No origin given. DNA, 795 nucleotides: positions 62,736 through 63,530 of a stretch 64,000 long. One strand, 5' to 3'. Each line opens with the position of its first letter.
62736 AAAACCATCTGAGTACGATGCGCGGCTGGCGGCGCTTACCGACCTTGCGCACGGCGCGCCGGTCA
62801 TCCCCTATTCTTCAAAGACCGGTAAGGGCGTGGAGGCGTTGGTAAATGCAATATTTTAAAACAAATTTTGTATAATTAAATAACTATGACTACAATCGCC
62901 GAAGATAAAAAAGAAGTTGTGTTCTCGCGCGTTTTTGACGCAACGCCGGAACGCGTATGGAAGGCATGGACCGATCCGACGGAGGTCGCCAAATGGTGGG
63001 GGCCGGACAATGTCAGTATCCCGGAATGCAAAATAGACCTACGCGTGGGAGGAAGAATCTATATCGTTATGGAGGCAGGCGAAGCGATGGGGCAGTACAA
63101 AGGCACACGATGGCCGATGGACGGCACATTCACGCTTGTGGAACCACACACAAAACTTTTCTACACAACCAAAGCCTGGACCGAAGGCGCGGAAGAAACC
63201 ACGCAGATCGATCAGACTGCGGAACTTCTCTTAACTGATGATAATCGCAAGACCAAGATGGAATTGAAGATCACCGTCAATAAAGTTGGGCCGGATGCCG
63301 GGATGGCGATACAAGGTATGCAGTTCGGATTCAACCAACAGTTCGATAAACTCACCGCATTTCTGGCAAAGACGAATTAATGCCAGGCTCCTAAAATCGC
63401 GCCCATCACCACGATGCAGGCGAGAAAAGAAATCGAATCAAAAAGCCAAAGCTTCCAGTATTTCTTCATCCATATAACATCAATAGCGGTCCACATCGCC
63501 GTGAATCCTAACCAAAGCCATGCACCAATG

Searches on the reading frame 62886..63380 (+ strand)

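Call 56: search_protein_families(library=pfam, max_evalue=0.01, proteins=[window:62886-63380:+])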
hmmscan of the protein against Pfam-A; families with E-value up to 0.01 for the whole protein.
window:62886-63380:+ (164 aa): 2 families
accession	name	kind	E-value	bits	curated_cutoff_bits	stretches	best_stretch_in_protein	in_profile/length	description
PF08327.17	AHSA1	-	3.3e-22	79.5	22.1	1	18-160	1-124/125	Activator of Hsp90 ATPase homolog 1-like protein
PF10604.15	Polyketide_cyc2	-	9.9e-08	32.8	27.4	1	10-156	3-137/142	Polyketide cyclase / dehydrase and lipid transport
